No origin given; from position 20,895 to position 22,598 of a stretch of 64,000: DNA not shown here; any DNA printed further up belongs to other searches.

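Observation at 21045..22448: Divergent NAMPT/NadV homolog whose canonical catalytic residues appear replaced (candidate pseudo-enzyme or re-purposed NAD-salvage protein)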

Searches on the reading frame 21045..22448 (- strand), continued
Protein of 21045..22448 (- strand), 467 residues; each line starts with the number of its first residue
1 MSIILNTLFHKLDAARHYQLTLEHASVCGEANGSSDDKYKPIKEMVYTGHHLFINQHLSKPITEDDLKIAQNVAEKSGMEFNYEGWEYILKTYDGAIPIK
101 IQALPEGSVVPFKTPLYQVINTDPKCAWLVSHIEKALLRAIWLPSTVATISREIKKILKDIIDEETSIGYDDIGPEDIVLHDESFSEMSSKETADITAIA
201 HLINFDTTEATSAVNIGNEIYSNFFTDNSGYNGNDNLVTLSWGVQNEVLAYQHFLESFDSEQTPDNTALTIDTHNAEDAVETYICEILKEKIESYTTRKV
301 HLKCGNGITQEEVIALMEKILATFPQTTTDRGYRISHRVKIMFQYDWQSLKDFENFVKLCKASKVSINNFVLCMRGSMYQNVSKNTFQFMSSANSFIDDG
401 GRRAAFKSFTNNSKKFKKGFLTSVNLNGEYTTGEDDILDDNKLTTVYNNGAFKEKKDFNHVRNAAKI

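Call 8: find_homologous_proteins(query=window:21045-22448:-, max_evalue=1e-10)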
Query window:21045-22448:- (467 aa): 1542 proteins with E <= 1e-10 among 8000 candidates; the best 120 are listed.
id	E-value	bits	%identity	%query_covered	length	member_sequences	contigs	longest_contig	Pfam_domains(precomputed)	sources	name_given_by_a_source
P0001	0.0e+0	1061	100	100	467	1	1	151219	PF18127.7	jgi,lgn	-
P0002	5.5e-83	297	38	99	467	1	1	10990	PF04095.23,PF18127.7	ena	-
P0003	7.8e-67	244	35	99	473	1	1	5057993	PF04095.23,PF18127.7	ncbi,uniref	ncbi:nicotinate phosphoribosyltransferase [Microbulbifer sp. TRSA007]|uniref:nicotinate phosphoribos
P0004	1.4e-66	243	35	99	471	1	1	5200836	PF04095.23,PF18127.7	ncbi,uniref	ncbi:nicotinate phosphoribosyltransferase [Microbulbifer sp. ANSA005]|uniref:nicotinate phosphoribos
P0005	1.6e-66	243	37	91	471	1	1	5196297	PF04095.23,PF18127.7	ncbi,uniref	ncbi:nicotinate phosphoribosyltransferase [Microbulbifer sp. SSSA008]|uniref:nicotinate phosphoribos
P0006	2.2e-66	243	35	99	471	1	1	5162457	PF04095.23,PF18127.7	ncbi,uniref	ncbi:nicotinate phosphoribosyltransferase [Microbulbifer sp. JMSA004]|uniref:nicotinate phosphoribos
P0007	4.2e-66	242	36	91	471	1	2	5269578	PF04095.23,PF18127.7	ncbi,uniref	ncbi:nicotinate phosphoribosyltransferase [Microbulbifer sp. JTAC008]|uniref:nicotinate phosphoribos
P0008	6.5e-66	241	34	99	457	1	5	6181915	PF04095.23,PF18127.7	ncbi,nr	ncbi:Nicotinamide phosphoribosyltransferase [Vibrio nigripulchritudo SFn27]|nr:nicotinate phosphorib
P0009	6.8e-66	241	34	99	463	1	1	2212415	PF04095.23,PF18127.7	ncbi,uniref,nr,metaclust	ncbi:Nicotinamide phosphoribosyltransferase [Vibrio nigripulchritudo]|uniref:Nicotinamide phosphorib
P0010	2.6e-64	236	36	91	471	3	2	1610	PF04095.23,PF18127.7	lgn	-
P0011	5.5e-64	235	33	100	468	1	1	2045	PF04095.23,PF18127.7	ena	-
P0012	1.0e-63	234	35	100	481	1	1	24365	PF04095.23,PF18127.7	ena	-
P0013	4.1e-63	232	33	99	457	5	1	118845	PF04095.23,PF18127.7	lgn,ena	-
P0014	8.1e-63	231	33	99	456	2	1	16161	PF04095.23,PF18127.7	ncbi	-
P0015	1.1e-62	230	34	91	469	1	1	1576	PF04095.23,PF18127.7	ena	-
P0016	1.1e-62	230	35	91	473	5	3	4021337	PF04095.23,PF18127.7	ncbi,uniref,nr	ncbi:nicotinate phosphoribosyltransferase [Microbulbifer thermotolerans]|uniref:nicotinate phosphori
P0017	1.3e-62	230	33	99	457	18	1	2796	PF04095.23,PF18127.7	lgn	-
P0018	2.9e-62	229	33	99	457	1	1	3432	PF04095.23,PF18127.7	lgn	-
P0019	3.4e-62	229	33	99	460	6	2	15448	PF04095.23,PF18127.7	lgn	-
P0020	7.3e-62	228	32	99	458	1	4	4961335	PF04095.23,PF18127.7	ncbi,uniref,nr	ncbi:nicotinate phosphoribosyltransferase [Microbulbifer taiwanensis]|uniref:Nicotinamide phosphorib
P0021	1.7e-61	226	33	99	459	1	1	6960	PF04095.23,PF18127.7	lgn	-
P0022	2.5e-61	226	35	99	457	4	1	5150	PF04095.23,PF18127.7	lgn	-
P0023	2.8e-61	226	32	99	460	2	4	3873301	PF04095.23,PF18127.7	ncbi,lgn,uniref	ncbi:nicotinate phosphoribosyltransferase [Neptuniibacter sp. PT8_73]|uniref:nicotinate phosphoribos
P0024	5.8e-61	225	33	99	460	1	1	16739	PF04095.23,PF18127.7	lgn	-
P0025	8.2e-61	224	33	100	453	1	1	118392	PF04095.23,PF18127.7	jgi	jgi:nicotinamide phosphoribosyltransferase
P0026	8.9e-61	224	33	99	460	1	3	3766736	PF04095.23,PF18127.7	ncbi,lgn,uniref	ncbi:nicotinate phosphoribosyltransferase [Neptuniibacter sp. SY11_33]|uniref:nicotinate phosphoribo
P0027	1.0e-60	224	32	99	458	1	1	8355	PF04095.23,PF18127.7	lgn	-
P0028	1.2e-60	224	32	99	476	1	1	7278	PF04095.23,PF18127.7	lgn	-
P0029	1.8e-60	223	31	99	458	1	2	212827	PF04095.23,PF18127.7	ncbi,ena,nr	ncbi:MAG: nicotinate phosphoribosyltransferase [Oceanospirillaceae bacterium]|nr:nicotinate phosphor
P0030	2.0e-60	223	33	99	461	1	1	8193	PF04095.23,PF18127.7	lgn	-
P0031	2.2e-60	223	32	99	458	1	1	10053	PF04095.23,PF18127.7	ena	-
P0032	3.3e-60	222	33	99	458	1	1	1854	PF04095.23,PF18127.7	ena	-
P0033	3.4e-60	222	33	100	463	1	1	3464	PF04095.23,PF18127.7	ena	-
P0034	5.3e-60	222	33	100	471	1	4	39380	PF04095.23,PF18127.7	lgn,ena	-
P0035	5.4e-60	222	32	99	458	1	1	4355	PF04095.23,PF18127.7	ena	-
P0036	5.6e-60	221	32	99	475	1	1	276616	PF04095.23,PF18127.7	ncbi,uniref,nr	ncbi:nicotinate phosphoribosyltransferase [Dasania sp. GY-MA-18]|uniref:Nicotinamide phosphoribosylt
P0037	6.0e-60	221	32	99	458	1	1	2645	PF04095.23,PF18127.7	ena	-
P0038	6.9e-60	221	32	99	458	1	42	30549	PF04095.23,PF18127.7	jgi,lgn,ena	-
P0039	9.6e-60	221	30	98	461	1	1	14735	PF04095.23,PF18127.7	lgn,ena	-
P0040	1.1e-59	220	32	99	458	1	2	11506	PF04095.23,PF18127.7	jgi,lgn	-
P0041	1.1e-59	220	32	99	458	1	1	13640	PF04095.23,PF18127.7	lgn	-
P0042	1.4e-59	220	31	100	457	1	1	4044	PF04095.23,PF18127.7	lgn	-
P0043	1.9e-59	220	32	99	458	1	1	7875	PF04095.23,PF18127.7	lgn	-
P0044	2.0e-59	220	34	91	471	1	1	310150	PF04095.23,PF18127.7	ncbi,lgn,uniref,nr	ncbi:nicotinate phosphoribosyltransferase [Microbulbifer rhizosphaerae]|uniref:Nicotinamide phosphor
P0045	2.2e-59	219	31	100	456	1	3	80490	PF04095.23,PF18127.7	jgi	-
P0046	2.4e-59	219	34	91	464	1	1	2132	PF04095.23,PF18127.7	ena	-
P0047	3.0e-59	219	32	100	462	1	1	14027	PF04095.23,PF18127.7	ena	-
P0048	3.2e-59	219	32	99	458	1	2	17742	PF04095.23,PF18127.7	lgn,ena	-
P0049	4.9e-59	218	33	100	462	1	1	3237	PF04095.23,PF18127.7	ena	-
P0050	5.4e-59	218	32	99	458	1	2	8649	PF04095.23,PF18127.7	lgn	-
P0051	5.6e-59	218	32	99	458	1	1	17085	PF04095.23,PF18127.7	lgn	-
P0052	6.3e-59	218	32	99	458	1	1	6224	PF04095.23,PF18127.7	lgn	-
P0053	6.5e-59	218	32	99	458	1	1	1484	PF04095.23,PF18127.7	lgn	-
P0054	6.8e-59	218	34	91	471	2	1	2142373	PF04095.23,PF18127.7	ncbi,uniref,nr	ncbi:nicotinate phosphoribosyltransferase [Microbulbifer magnicolonia]|uniref:nicotinate phosphoribo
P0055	7.2e-59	218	32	99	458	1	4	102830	PF04095.23,PF18127.7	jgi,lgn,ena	jgi:nicotinamide phosphoribosyltransferase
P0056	7.4e-59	218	32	99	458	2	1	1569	PF04095.23,PF18127.7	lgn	-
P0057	7.5e-59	218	31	99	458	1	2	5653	PF04095.23,PF18127.7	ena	-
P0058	8.2e-59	218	32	100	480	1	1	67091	PF04095.23,PF18127.7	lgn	-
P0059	1.0e-58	217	32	99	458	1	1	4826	PF04095.23,PF18127.7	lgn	-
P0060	1.1e-58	217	32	99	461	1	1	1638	PF04095.23,PF18127.7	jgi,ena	-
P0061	1.1e-58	217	33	99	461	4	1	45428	PF04095.23,PF18127.7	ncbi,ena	-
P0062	1.4e-58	217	32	99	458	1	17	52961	PF04095.23,PF18127.7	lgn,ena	-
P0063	1.4e-58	217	34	99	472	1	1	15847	PF04095.23,PF18127.7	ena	-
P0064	1.7e-58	217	33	100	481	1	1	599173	PF04095.23,PF18127.7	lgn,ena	-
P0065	2.3e-58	216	32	99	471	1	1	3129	PF04095.23,PF18127.7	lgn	-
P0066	2.5e-58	216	31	100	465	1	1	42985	PF04095.23,PF18127.7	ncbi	-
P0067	3.4e-58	216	35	90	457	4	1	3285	PF04095.23,PF18127.7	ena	-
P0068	3.6e-58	215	31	99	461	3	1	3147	PF04095.23,PF18127.7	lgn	-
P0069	3.9e-58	215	32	100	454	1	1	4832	PF04095.23,PF18127.7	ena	-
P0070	4.1e-58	215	33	99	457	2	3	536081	PF04095.23,PF18127.7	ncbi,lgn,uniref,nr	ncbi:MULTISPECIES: nicotinate phosphoribosyltransferase [Pseudoalteromonas]|uniref:Nicotinamide phos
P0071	4.6e-58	215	32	100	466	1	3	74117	PF04095.23,PF18127.7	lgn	-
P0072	4.7e-58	215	33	99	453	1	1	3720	PF04095.23,PF18127.7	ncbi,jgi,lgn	-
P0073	4.8e-58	215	31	100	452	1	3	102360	PF04095.23,PF18127.7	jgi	jgi:nicotinamide phosphoribosyltransferase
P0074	4.8e-58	215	34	91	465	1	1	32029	PF04095.23,PF18127.7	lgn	-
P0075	7.4e-58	214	33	99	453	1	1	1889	PF04095.23,PF18127.7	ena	-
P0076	7.4e-58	214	32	99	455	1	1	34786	PF04095.23,PF18127.7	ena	-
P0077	8.5e-58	214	33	99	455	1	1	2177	PF04095.23,PF18127.7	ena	-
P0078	9.9e-58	214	31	100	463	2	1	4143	PF04095.23,PF18127.7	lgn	-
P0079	1.0e-57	214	32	99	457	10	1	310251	PF04095.23,PF18127.7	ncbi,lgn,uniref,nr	ncbi:nicotinate phosphoribosyltransferase [Pseudoalteromonas luteoviolacea]|uniref:nicotinate phosph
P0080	1.0e-57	214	32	97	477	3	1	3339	PF04095.23,PF18127.7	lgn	-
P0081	1.2e-57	214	32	100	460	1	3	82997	PF04095.23,PF18127.7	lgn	-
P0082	1.4e-57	214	31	100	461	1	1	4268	PF04095.23,PF18127.7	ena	-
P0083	1.7e-57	213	32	99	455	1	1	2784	PF04095.23,PF18127.7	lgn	-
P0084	2.0e-57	213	33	100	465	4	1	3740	PF04095.23,PF18127.7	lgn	-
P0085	2.5e-57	213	33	99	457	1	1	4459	PF04095.23,PF18127.7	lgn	-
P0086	2.7e-57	213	33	99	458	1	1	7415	PF04095.23,PF18127.7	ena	-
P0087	2.8e-57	213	31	100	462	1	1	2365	PF04095.23,PF18127.7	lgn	-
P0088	3.5e-57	212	31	100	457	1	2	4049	PF04095.23,PF18127.7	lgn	-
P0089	3.7e-57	212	32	100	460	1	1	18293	PF04095.23,PF18127.7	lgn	-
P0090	3.9e-57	212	32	100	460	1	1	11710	PF04095.23,PF18127.7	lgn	-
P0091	4.0e-57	212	34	99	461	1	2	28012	PF04095.23,PF18127.7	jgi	-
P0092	4.3e-57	212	32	100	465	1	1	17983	PF04095.23,PF18127.7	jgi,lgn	-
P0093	4.3e-57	212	35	90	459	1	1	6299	PF04095.23,PF18127.7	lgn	-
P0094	4.8e-57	212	33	99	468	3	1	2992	PF04095.23,PF18127.7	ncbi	-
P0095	4.9e-57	212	32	100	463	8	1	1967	PF04095.23,PF18127.7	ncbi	-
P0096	5.0e-57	212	32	100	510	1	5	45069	PF04095.23,PF18127.7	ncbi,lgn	-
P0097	5.2e-57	212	32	99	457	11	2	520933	PF04095.23,PF18127.7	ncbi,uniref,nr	ncbi:nicotinate phosphoribosyltransferase [Pseudoalteromonas luteoviolacea]|uniref:Nicotinamide phos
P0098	5.3e-57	212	32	100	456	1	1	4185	PF04095.23,PF18127.7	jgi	jgi:nicotinamide phosphoribosyltransferase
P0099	5.5e-57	212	32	91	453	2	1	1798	PF04095.23,PF18127.7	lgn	-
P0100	8.8e-57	211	37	62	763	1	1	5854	PF04095.23,PF18127.7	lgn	-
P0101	8.9e-57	211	31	99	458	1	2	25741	PF04095.23,PF18127.7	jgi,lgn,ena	-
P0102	9.6e-57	211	32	99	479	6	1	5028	PF04095.23,PF18127.7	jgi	-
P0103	1.3e-56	210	32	99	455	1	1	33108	PF04095.23,PF18127.7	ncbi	-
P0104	1.3e-56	210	31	100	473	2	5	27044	PF04095.23,PF18127.7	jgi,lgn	-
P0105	1.4e-56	210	32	99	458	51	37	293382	PF04095.23,PF18127.7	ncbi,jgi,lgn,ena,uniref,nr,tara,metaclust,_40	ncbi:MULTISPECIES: nicotinate phosphoribosyltransferase [Thalassolituus]|uniref:nicotinate phosphori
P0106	1.5e-56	210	32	100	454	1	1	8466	PF04095.23,PF18127.7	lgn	-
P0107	1.7e-56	210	32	99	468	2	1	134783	PF04095.23,PF18127.7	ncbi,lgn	-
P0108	1.7e-56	210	33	89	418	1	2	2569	PF04095.23,PF18127.7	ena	-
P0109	1.7e-56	210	33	89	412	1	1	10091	PF04095.23,PF18127.7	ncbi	-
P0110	1.8e-56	210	33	90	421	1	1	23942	PF04095.23,PF18127.7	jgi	jgi:nicotinamide phosphoribosyltransferase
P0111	2.0e-56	210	32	100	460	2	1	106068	PF04095.23,PF18127.7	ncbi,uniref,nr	ncbi:nicotinate phosphoribosyltransferase [Parathalassolituus penaei]|uniref:Nicotinamide phosphorib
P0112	2.3e-56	210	32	100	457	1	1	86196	PF04095.23,PF18127.7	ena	-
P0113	3.7e-56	209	30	99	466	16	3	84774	PF04095.23,PF18127.7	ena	-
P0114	3.7e-56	209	31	100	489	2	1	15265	PF04095.23,PF18127.7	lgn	-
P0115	3.9e-56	209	31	99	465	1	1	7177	PF04095.23,PF18127.7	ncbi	-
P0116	4.2e-56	209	32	100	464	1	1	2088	PF04095.23,PF18127.7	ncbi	-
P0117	5.2e-56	208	32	100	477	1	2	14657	PF04095.23,PF18127.7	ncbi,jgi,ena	jgi:nicotinamide phosphoribosyltransferase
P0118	5.5e-56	208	32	97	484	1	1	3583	PF04095.23,PF18127.7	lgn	-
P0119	5.6e-56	208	33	99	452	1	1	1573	PF04095.23,PF18127.7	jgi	jgi:nicotinamide phosphoribosyltransferase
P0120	6.5e-56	208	33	99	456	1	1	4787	PF04095.23,PF18127.7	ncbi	-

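Call 19: find_encoding_contigs(protein=window:21045-22448:-, flank=10000, max_places=6)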
Protein window:21045-22448:- (467 aa): no gene with exactly this product is on record in the collection.

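Call 20: find_related_loci(query=window:21045-22448:-, collection=viral_contigs, flank=10000)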
Query window:21045-22448:- (467 aa) in viral_contigs; peptide patterns used: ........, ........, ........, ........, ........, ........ (x = any residue, [..] = any of these).
6 stretches matched a pattern, but none encodes a relative of the query by tblastn (E <= 1e-3).

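Call 21: find_encoding_contigs(protein=P0002, flank=10000, max_places=4)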
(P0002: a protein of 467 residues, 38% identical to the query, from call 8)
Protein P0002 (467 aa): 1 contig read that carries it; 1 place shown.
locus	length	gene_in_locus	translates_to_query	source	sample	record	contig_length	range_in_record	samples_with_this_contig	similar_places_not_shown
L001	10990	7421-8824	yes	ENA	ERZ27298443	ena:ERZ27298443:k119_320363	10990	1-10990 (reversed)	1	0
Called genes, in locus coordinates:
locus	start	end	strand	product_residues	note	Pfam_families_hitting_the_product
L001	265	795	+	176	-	-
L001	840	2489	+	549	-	PF06414:Zeta_toxin (faint)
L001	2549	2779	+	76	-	-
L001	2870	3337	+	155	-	-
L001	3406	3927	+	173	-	PF04308:RNaseH_like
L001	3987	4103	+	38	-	-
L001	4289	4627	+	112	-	-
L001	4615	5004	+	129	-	-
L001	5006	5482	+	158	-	-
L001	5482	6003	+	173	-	-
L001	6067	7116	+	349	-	PF01467:CTP_transf_like, PF00293:NUDIX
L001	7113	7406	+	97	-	-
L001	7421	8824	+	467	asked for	PF18127:NAMPT_N, PF04095:NAPRTase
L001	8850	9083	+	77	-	-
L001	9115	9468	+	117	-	-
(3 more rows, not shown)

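Call 22: find_related_loci(query=window:21045-22448:-, collection=metagenome_contigs, flank=10000)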
Query window:21045-22448:- (467 aa) in metagenome_contigs; peptide patterns used: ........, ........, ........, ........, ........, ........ (x = any residue, [..] = any of these).
98 stretches matched a pattern, but none encodes a relative of the query by tblastn (E <= 1e-3).

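Call 42: list_cluster_members(proteins=[P0001, P0002])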
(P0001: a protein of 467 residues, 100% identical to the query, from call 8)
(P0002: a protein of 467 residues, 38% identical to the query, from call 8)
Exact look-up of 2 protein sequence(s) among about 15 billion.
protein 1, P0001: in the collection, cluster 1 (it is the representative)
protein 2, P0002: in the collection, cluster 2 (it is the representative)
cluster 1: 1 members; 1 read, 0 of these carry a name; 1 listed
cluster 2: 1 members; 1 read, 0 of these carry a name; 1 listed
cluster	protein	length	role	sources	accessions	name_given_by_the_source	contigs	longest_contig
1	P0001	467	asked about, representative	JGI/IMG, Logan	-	-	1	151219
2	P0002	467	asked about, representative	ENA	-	-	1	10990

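Call 43: predict_structure(alignment_id=A3)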
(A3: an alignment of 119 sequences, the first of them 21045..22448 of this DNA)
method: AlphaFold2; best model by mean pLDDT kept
length: 467 residues; sequences in the alignment: 119
mean_pLDDT: 85.7   pTM: 0.89
mean pLDDT of the five models: 85.7, 84.6, 83.4, 83.0, 82.8
residues with pLDDT >= 90: 227; 70-90: 180; 50-70: 60; < 50: 0
segments of 3 or more residues with pLDDT < 50: none
pLDDT, mean of each block of 10 residues (from residue 1): 86 79 91 84 94 93 96 93 96 97 95 94 95 93 96 91 80 63 83 92 87 89 69 55 83 78 63 81 90 77 80 94 93 90 85 92 93 81 91 89 77 73 82 72 94 87 91
secondary structure, 60 per line:
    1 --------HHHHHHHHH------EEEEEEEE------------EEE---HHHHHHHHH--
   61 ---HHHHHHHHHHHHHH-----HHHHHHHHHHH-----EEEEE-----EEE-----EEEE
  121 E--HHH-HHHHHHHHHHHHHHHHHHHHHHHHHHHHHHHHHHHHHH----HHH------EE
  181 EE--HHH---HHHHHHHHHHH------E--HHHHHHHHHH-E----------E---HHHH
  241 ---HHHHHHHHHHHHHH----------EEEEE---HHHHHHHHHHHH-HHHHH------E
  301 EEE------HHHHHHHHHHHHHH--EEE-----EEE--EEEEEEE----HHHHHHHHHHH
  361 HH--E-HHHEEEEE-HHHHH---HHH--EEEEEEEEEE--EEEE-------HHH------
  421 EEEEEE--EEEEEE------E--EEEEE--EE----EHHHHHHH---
elements in order: H9-17 E24-31 E44-46 H50-58 H64-77 H83-93 E99-103 E109-111 E117-121 H128-165 E179-182 H191-201 H211-220 H237-240 H244-257 E268-272 H276-287 H289-293 E300-303 H310-323 E326-328 E334-336 E339-345 H350-362 E370-374 H376-380 E389-398 E401-404 E421-426 E429-434 E444-448 H458-464

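Call 47: fold_search(model_id=the predicted structure, library=pdb)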
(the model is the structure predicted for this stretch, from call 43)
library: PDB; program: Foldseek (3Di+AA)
matches with E <= 10: 653; with E <= 0.001: 145
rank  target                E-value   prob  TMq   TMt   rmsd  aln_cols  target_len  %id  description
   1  4kfp_B                6.9e-41  1.00  0.91  0.90   2.3       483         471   27  Identification of 2,3-dihydro-1H-pyrrolo[3,4-c]pyridine-derived Ureas as Potent Inhibitors of Human Nicotinamide Phosp (released 2013-08-14)
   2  6b76_C                9.2e-41  1.00  0.91  0.90   2.3       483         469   27  Crystal Structure of human NAMPT in complex with NVP-LVR596 (released 2018-10-03)
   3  6ta2_A                9.8e-41  1.00  0.90  0.90   2.4       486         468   27  Human NAMPT in complex with nicotinic acid mononucleotide and phosphate (released 2020-11-18)
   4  7enq_A                1.0e-40  1.00  0.90  0.91   2.3       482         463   27  Crystal structure of human NAMPT in complex with compound NAT (released 2022-05-04)
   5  6atb_A                1.3e-40  1.00  0.89  0.89   2.4       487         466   28  Crystal Structure of human NAMPT in complex with NVP-LOD812 (released 2018-09-12)
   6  2h3d_A                1.5e-40  1.00  0.90  0.90   2.5       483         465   27  Crystal Structure of Mouse Nicotinamide Phosphoribosyltransferase/Visfatin/Pre-B Cell Colony Enhancing Factor in Compl (released 2006-06-20)
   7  6ta0_B                1.6e-40  1.00  0.90  0.90   2.3       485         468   27  Human NAMPT in complex with nicotinic acid and phosphoribosyl pyrophosphate (released 2020-11-18)
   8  6atb_D                1.8e-40  1.00  0.90  0.90   2.4       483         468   27  Crystal Structure of human NAMPT in complex with NVP-LOD812 (released 2018-09-12)
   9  6tac_A                1.9e-40  1.00  0.90  0.90   2.4       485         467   26  Human NAMPT deletion mutant in complex with nicotinamide mononucleotide, pyrophosphate, and Mg2+ (released 2020-11-18)
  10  4lww_B                2.4e-40  1.00  0.90  0.90   2.4       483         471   27  Discovery of Potent and Efficacious Cyanoguanidine-containing Nicotinamide Phosphoribosyltransferase (Nampt) Inhibitor (released 2013-12-25)
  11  4o18_B                2.4e-40  1.00  0.90  0.89   2.4       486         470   27  Structural Basis for Resistance to Diverse Classes of NAMPT Inhibitors (released 2014-10-22)
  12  2e5b_A                2.8e-40  1.00  0.90  0.90   2.4       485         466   27  Crystal structure of Human NMPRTase as free-form (released 2007-12-25)
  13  4jr5_B                2.8e-40  1.00  0.90  0.89   2.4       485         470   27  Structure-based Identification of Ureas as Novel Nicotinamide Phosphoribosyltransferase (Nampt) Inhibitors (released 2013-05-08)
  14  7pph_B                3.2e-40  1.00  0.90  0.90   2.5       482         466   27  CRYSTAL STRUCTURE OF NAMPT IN COMPLEX WITH Compound 10 (released 2022-06-15)
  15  9iwt_A                3.6e-40  1.00  0.90  0.91   2.3       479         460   27  Crystal structure of human NAMPT complexed with AMP (released 2025-06-11)
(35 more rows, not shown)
